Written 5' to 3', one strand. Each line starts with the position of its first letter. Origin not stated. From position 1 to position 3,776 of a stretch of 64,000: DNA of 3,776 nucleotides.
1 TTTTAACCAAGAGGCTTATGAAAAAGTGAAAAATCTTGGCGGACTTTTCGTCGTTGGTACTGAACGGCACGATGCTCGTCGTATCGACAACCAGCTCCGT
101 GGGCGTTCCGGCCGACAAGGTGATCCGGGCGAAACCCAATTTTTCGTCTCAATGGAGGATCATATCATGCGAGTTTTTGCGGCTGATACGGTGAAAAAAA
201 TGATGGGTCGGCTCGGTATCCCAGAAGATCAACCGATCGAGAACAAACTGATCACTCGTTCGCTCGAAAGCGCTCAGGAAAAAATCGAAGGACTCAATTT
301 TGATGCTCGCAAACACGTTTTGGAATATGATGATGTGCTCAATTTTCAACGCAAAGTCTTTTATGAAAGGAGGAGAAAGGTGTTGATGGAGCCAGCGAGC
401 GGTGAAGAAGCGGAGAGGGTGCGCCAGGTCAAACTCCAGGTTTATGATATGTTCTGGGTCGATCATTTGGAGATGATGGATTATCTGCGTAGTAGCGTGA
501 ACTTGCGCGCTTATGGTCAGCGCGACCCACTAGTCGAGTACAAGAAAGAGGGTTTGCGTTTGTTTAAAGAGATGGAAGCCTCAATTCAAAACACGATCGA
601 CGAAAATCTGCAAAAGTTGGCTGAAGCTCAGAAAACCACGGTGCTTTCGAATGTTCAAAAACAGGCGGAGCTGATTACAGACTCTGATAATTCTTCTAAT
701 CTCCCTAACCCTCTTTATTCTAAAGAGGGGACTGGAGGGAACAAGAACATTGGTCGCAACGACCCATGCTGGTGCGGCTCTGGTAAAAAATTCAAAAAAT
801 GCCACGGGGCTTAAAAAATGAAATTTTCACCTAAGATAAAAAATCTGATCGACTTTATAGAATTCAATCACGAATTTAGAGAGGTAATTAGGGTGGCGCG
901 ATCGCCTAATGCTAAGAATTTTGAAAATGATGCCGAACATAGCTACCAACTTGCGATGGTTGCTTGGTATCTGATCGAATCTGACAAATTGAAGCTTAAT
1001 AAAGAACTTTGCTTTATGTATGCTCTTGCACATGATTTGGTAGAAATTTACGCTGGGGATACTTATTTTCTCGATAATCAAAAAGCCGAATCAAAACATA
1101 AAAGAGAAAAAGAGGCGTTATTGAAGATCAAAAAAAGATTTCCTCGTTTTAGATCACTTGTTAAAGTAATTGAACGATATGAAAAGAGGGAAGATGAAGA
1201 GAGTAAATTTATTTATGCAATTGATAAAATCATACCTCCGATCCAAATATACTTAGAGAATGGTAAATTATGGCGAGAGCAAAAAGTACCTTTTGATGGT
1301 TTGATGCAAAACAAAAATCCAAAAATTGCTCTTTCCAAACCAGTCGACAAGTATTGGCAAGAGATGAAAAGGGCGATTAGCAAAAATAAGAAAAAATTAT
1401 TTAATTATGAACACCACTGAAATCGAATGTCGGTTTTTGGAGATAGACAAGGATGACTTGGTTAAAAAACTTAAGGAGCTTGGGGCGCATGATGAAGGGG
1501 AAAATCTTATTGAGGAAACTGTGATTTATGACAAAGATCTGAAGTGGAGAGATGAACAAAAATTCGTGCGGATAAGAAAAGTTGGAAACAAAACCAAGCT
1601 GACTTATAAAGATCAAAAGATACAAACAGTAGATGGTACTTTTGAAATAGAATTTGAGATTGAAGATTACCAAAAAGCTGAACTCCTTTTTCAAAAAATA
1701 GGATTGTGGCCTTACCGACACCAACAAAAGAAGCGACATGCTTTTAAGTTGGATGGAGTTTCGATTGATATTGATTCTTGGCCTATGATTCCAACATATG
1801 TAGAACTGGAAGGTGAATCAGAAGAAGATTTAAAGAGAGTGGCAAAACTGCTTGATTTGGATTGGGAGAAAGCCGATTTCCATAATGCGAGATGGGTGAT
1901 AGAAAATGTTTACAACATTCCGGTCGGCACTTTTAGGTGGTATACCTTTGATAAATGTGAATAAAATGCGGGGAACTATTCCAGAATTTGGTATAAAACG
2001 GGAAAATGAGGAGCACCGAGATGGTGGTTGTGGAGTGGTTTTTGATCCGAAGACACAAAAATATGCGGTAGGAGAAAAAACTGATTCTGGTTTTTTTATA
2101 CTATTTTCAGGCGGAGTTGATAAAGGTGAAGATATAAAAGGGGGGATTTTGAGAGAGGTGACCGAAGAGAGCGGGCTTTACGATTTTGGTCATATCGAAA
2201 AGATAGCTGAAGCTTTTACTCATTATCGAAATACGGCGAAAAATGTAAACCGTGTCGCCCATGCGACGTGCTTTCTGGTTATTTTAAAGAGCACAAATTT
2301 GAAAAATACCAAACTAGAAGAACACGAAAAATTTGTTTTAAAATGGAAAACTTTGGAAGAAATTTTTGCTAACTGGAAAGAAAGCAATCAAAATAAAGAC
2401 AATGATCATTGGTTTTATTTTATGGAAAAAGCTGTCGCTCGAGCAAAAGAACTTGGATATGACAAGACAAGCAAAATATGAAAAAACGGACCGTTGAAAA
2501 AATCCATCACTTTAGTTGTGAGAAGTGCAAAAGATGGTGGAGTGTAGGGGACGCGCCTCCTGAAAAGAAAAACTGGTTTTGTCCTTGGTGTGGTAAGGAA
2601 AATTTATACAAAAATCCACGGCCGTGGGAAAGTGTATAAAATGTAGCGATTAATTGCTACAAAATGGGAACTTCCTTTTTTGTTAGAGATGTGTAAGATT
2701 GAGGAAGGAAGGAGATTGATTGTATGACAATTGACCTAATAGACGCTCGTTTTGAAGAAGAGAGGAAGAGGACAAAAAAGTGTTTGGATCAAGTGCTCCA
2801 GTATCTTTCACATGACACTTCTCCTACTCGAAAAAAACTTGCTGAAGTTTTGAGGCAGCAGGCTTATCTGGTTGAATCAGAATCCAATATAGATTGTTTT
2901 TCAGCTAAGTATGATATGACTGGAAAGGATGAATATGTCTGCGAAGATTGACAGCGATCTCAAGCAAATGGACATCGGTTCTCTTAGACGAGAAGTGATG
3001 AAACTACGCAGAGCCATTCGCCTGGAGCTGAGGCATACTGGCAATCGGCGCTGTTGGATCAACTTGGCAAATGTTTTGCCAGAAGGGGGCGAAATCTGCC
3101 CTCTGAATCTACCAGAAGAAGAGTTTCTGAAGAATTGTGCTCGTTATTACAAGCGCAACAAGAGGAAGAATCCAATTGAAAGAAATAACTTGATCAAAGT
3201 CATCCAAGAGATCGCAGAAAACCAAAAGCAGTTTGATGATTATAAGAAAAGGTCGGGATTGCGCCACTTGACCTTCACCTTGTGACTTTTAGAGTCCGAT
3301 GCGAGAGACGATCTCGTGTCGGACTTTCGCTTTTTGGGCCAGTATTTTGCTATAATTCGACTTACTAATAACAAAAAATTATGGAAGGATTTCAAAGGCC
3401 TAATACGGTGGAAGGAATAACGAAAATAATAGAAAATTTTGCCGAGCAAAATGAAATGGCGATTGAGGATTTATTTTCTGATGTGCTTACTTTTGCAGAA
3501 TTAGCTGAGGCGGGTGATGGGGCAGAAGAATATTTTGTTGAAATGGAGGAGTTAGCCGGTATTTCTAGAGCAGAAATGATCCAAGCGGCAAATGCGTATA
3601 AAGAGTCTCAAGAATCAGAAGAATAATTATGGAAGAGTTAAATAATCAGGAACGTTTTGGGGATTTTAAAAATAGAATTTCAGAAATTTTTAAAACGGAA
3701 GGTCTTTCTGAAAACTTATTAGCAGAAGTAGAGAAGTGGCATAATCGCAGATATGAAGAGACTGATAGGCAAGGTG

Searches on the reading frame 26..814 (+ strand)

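Call 8: search_protein_families(library=pfam, proteins=[window:26-814:+], max_evalue=0.01)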
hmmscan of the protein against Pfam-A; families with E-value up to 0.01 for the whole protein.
window:26-814:+ (262 aa): 3 families
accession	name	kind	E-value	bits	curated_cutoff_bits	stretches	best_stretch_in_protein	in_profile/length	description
PF07516.18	SecA_SW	-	5.5e-43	147.8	26.7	2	132-197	133-198/200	SecA Wing and Scaffold domain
PF21090.3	P-loop_SecA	-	1.2e-31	110.3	27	1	2-68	139-205/205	SecA P-loop domain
PF02810.21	SEC-C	-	1.3e-11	44.5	20.4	1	244-261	1-18/19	SEC-C motif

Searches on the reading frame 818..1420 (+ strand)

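Call 8: search_protein_families(library=pfam, proteins=[window:818-1420:+], max_evalue=0.01)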
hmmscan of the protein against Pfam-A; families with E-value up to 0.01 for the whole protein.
window:818-1420:+ (200 aa): 3 families
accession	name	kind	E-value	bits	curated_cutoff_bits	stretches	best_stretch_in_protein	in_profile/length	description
PF13023.12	HD_3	-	1.4e-29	103.5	22.5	1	21-171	5-158/165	HD domain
PF12917.13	YfbR-like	-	7.4e-08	32.7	25.9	1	14-139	3-136/182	5'-deoxynucleotidase YfbR-like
PF01966.28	HD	-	5.8e-07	30.2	22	1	39-137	2-112/116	HD domain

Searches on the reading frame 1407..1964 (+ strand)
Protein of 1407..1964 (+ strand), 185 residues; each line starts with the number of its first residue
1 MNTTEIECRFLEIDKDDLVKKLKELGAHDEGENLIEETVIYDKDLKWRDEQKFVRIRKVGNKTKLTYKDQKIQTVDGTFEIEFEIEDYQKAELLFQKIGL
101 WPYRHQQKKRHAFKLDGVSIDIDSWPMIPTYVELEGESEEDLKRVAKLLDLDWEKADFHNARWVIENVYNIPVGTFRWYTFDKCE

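Call 8: search_protein_families(library=pfam, proteins=[window:1407-1964:+], max_evalue=0.01)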
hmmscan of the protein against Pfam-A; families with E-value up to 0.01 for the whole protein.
window:1407-1964:+ (185 aa): 1 family
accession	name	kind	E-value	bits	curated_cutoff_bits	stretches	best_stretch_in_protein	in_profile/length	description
PF01928.26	CYTH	-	1.4e-12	48.2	23.2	1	4-148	2-159/179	CYTH domain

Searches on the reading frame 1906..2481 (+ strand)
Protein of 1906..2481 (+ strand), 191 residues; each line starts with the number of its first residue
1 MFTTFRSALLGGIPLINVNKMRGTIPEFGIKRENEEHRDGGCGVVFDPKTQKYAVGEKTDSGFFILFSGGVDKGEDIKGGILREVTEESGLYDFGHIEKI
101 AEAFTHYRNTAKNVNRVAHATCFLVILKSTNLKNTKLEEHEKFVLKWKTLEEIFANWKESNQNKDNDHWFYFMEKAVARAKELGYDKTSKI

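Call 8: search_protein_families(library=pfam, proteins=[window:1906-2481:+], max_evalue=0.01)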
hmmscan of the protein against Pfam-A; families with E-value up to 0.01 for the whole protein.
window:1906-2481:+ (191 aa): 2 families
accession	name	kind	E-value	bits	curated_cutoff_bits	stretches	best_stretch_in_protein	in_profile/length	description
PF00293.34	NUDIX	-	2.7e-08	34.3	21.1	1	44-163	9-127/134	NUDIX domain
PF23645.1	IgD1_Trs65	-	0.0068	16.5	27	1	100-166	70-135/209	TRAPP trafficking subunit Trs65 IgD1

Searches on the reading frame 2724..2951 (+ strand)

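Call 54: search_protein_families(library=padloc, proteins=[window:2724-2951:+], max_evalue=1)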
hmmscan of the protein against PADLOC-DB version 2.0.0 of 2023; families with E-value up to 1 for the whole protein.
window:2724-2951:+ (75 aa): 0 families

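Call 55: search_protein_families(library=phrogs, proteins=[window:2724-2951:+], max_evalue=1)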
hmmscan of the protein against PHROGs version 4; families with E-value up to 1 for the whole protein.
window:2724-2951:+ (75 aa): 2 families
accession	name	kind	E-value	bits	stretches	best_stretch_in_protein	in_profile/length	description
phrog_11230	-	unknown function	0.043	15.1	1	3-47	20-64/85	-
phrog_24003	-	unknown function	0.14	13.6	1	33-61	53-81/112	-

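Call 56: search_protein_families(library=ncbifam, proteins=[window:2724-2951:+], max_evalue=1)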
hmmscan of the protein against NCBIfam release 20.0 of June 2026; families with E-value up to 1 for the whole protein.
window:2724-2951:+ (75 aa): 1 family
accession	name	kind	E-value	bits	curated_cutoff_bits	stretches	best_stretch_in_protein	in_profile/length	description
NF053703.1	Mn_SBP_EfaA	exception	0.034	13.3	485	1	9-67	163-221/310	Mn/Fe ABC transporter substrate-binding lipoprotein EfaA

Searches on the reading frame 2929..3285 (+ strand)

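Call 8: search_protein_families(library=pfam, proteins=[window:2929-3285:+], max_evalue=0.01)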
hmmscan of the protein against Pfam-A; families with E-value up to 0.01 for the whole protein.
window:2929-3285:+ (118 aa): 0 families

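Call 54: search_protein_families(library=padloc, proteins=[window:2929-3285:+], max_evalue=1)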
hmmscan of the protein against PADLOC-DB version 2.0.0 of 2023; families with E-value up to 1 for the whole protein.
window:2929-3285:+ (118 aa): 0 families

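Call 55: search_protein_families(library=phrogs, proteins=[window:2929-3285:+], max_evalue=1)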
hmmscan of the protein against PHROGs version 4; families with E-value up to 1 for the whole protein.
window:2929-3285:+ (118 aa): 2 families
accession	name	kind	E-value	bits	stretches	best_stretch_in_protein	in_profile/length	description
phrog_22814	-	unknown function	0.15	13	1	33-109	6-78/105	-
phrog_6017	-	unknown function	0.16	13.3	0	84-103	9-28/105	-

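Call 56: search_protein_families(library=ncbifam, proteins=[window:2929-3285:+], max_evalue=1)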
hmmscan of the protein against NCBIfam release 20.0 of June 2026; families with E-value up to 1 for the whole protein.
window:2929-3285:+ (118 aa): 0 families

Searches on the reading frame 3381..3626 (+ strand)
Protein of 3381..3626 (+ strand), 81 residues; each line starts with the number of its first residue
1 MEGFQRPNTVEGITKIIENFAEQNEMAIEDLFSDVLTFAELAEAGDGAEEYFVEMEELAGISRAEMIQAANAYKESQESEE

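Call 8: search_protein_families(library=pfam, proteins=[window:3381-3626:+], max_evalue=0.01)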
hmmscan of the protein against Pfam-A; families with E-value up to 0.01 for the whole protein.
window:3381-3626:+ (81 aa): 0 families

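Call 54: search_protein_families(library=padloc, proteins=[window:3381-3626:+], max_evalue=1)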
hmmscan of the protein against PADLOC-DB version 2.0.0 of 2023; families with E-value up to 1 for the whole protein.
window:3381-3626:+ (81 aa): 0 families

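Call 55: search_protein_families(library=phrogs, proteins=[window:3381-3626:+], max_evalue=1)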
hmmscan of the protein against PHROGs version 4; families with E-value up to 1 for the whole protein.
window:3381-3626:+ (81 aa): 1 family
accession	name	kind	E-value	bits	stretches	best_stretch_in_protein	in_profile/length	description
phrog_13017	-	unknown function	0.059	14.6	1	8-56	28-76/79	-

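Call 56: search_protein_families(library=ncbifam, proteins=[window:3381-3626:+], max_evalue=1)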
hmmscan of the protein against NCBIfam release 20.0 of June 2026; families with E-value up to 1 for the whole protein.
window:3381-3626:+ (81 aa): 0 families
